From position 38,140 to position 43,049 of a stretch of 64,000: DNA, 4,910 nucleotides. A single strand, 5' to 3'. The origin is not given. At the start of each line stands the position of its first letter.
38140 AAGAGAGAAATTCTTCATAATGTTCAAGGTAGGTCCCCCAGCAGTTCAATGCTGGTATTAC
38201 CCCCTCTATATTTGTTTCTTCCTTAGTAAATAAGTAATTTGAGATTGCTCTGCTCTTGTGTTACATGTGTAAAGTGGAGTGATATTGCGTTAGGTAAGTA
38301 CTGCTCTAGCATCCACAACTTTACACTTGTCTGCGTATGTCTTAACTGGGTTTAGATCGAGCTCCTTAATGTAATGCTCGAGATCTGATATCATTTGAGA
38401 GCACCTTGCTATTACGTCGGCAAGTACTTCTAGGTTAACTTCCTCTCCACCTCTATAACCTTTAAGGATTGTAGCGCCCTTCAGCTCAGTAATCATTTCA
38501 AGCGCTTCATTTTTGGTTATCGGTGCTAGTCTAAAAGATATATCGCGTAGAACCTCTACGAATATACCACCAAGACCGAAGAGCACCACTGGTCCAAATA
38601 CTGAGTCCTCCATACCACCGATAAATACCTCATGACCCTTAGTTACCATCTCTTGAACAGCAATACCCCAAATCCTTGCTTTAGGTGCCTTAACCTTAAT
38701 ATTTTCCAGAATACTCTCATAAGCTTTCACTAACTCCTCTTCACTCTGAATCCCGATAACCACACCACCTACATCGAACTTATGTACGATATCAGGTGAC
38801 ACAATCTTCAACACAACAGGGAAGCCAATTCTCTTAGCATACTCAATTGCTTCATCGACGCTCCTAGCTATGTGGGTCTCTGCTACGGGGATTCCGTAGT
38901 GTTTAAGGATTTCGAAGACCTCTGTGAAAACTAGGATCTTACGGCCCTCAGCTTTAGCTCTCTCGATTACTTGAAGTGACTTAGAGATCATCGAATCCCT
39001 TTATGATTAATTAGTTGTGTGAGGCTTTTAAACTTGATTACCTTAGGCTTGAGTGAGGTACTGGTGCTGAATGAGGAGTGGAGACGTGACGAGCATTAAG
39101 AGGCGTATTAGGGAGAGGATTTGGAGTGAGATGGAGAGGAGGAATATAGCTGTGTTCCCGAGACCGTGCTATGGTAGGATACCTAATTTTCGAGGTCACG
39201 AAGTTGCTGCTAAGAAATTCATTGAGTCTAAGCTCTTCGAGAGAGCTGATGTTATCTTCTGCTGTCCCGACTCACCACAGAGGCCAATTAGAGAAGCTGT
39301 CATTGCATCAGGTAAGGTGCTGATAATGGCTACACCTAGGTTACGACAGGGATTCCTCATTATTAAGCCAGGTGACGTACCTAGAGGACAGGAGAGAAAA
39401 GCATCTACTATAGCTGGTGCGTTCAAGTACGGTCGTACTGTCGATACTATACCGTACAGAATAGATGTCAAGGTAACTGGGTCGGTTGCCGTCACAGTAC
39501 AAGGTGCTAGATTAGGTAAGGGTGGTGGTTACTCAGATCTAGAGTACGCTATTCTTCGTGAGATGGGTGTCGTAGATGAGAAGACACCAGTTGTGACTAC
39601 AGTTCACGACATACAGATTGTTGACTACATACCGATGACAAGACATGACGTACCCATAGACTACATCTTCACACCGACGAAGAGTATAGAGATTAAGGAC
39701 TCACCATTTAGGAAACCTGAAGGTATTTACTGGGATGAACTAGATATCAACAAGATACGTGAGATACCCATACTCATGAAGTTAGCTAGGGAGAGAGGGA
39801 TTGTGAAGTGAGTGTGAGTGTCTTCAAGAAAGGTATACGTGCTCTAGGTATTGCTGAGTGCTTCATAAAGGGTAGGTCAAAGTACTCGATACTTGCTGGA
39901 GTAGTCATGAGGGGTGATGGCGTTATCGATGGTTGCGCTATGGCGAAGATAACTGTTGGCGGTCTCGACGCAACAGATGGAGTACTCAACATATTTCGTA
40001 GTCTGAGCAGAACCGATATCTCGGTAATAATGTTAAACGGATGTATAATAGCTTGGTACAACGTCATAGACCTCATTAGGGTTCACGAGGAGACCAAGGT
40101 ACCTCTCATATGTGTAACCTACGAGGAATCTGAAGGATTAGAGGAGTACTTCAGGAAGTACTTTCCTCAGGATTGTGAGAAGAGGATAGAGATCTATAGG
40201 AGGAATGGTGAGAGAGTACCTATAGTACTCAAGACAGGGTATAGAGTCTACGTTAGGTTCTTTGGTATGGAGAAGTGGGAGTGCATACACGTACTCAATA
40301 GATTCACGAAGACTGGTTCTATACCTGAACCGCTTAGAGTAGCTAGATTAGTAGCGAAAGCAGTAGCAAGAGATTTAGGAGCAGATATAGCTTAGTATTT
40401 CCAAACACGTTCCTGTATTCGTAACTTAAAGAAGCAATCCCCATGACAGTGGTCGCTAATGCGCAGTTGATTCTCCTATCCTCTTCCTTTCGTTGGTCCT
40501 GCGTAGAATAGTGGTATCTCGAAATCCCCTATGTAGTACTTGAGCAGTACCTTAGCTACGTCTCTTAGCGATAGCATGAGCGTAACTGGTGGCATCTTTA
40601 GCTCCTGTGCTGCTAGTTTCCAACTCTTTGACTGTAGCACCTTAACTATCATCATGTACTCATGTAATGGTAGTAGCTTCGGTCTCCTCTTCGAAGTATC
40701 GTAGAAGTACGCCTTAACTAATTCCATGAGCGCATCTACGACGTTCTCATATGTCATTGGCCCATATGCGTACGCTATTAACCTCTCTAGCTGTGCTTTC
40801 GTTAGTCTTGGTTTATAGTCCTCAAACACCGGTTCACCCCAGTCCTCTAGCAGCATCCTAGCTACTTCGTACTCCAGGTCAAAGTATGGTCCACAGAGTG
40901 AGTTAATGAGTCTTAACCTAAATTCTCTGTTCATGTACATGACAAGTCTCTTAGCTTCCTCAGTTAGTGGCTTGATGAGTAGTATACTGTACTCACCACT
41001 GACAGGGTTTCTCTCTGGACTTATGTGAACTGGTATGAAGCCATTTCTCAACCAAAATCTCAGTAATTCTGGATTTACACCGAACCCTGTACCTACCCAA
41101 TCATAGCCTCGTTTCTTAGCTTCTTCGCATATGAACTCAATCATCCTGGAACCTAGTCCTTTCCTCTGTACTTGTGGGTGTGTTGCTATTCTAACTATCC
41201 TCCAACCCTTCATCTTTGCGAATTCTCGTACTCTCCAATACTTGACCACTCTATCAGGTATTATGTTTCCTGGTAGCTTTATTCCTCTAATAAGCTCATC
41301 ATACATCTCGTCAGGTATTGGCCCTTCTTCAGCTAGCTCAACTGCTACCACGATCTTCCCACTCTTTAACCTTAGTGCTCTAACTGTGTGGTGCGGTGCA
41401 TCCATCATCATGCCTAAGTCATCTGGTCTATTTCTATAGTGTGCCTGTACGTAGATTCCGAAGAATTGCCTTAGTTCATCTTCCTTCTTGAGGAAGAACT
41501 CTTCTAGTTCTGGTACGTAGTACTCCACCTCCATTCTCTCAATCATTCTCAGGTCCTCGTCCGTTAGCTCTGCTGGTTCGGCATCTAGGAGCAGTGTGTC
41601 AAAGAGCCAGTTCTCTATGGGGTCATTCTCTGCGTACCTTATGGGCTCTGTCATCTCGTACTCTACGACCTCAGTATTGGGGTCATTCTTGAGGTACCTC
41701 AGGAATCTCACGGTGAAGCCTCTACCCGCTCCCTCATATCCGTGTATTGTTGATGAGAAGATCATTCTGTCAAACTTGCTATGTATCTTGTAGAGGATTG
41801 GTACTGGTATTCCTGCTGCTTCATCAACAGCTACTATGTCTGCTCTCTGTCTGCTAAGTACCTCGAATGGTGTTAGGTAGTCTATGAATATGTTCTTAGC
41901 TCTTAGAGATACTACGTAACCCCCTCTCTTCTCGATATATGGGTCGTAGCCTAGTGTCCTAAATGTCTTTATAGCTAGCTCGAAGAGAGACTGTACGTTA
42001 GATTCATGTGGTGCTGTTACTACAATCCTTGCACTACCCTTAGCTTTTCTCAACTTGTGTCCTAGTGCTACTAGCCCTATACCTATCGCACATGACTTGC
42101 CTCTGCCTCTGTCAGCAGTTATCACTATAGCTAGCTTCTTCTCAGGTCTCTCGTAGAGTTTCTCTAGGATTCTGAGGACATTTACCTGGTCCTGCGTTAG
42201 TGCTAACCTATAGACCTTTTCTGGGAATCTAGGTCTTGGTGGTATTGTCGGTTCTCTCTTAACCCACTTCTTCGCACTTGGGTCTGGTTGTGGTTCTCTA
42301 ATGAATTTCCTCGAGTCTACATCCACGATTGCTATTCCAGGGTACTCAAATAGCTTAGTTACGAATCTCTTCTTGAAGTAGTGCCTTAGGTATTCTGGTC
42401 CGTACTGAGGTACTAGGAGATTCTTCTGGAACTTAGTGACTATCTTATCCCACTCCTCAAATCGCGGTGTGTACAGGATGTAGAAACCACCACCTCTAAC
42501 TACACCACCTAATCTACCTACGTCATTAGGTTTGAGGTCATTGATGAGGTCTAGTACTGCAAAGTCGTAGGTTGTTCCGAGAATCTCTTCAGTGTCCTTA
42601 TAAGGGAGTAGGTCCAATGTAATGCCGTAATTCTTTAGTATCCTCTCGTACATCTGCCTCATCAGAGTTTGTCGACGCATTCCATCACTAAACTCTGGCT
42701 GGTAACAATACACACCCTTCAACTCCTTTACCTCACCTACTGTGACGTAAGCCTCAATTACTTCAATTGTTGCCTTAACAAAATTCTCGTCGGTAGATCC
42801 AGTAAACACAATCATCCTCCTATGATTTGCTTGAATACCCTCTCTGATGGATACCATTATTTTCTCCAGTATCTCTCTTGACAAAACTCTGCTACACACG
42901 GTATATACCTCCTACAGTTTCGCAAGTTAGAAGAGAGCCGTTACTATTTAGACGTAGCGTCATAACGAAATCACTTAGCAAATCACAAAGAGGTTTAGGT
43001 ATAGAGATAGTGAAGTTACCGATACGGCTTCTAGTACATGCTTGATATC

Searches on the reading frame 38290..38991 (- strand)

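Call 24: search_protein_families(library=pfam, proteins=[window:38290-38991:-], max_evalue=0.001)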
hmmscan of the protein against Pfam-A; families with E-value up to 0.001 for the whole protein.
window:38290-38991:- (233 aa): 1 family
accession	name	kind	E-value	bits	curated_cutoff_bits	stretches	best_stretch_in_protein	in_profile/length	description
PF13549.11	ATP-grasp_5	-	4e-81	272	27.6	1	12-231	2-220/221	ATP-grasp domain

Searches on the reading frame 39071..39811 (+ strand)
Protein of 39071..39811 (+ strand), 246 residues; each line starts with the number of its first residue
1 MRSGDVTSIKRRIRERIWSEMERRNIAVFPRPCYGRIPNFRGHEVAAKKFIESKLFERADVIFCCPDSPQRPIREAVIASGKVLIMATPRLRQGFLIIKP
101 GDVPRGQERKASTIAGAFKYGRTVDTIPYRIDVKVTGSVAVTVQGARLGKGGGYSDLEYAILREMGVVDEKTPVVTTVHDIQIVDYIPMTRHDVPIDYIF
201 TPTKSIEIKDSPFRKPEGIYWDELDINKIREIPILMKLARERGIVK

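Call 24: search_protein_families(library=pfam, proteins=[window:39071-39811:+], max_evalue=0.001)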
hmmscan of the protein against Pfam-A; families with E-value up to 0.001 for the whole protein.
window:39071-39811:+ (246 aa): 1 family
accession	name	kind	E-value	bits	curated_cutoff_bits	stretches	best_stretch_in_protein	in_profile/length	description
PF01812.26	5-FTHF_cyc-lig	-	1.2e-23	84.4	27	1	10-202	1-186/186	5-formyltetrahydrofolate cyclo-ligase family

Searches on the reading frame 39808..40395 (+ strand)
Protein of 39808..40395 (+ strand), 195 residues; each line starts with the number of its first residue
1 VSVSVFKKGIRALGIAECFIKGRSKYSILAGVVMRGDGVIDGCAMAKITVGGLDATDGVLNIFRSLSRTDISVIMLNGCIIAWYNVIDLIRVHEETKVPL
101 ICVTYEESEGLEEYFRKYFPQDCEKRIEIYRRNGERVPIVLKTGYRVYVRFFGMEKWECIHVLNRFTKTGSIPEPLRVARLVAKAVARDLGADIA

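Call 24: search_protein_families(library=pfam, proteins=[window:39808-40395:+], max_evalue=0.001)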
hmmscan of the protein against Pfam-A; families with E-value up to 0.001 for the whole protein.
window:39808-40395:+ (195 aa): 1 family
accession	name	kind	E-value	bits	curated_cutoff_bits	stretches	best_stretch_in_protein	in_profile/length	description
PF01949.23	Endo_dU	-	9.3e-61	204.8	32.7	1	8-186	1-181/182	Endonuclease dU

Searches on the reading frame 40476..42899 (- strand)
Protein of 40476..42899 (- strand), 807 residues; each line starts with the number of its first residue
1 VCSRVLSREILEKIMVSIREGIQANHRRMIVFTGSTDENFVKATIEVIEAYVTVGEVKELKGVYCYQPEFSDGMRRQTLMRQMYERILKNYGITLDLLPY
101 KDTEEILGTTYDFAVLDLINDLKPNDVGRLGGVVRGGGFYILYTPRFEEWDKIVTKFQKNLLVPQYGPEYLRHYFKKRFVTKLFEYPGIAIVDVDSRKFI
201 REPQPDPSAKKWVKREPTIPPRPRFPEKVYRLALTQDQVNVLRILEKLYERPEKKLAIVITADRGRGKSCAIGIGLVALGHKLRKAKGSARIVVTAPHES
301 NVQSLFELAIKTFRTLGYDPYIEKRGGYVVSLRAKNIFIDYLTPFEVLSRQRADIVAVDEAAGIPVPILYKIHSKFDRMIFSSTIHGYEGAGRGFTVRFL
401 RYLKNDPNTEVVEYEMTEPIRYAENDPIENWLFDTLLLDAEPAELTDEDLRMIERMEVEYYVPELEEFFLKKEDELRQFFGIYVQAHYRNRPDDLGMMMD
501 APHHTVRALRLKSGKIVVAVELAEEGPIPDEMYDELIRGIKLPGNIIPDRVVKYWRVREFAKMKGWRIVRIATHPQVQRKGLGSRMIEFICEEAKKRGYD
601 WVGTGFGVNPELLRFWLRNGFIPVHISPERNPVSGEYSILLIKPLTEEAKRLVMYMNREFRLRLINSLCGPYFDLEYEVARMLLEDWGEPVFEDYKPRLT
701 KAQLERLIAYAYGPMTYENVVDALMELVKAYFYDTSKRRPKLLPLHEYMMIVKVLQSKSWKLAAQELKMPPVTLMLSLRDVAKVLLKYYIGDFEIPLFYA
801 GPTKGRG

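Call 25: search_protein_families(library=pfam, proteins=[window:40476-42899:-], max_evalue=0.001)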
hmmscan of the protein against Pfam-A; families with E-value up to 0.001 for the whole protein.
window:40476-42899:- (807 aa): 6 families
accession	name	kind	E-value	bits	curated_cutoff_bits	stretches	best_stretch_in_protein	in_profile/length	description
PF05127.21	NAT10_TcmA_helicase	-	1.1e-57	195.1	22.7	1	259-439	1-176/176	RNA cytidine acetyltransferase NAT10/TcmA, helicase domain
PF08351.18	TmcA_N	-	1.4e-47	162.3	22.7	1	15-193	4-178/178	tRNA(Met) cytidine acetyltransferase TmcA, N-terminal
PF13718.12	GNAT_acetyltr_2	-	2.8e-38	132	24.6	2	479-590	2-121/229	GNAT acetyltransferase 2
PF13508.13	Acetyltransf_7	-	2.2e-07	31.6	27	1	550-622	13-83/84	Acetyltransferase (GNAT) domain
PF00583.31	Acetyltransf_1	-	3.9e-06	27.6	20.7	1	564-621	58-116/116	Acetyltransferase (GNAT) family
PF13725.12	tRNA_bind_2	-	0.0003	21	27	1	698-781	59-142/233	Possible tRNA binding domain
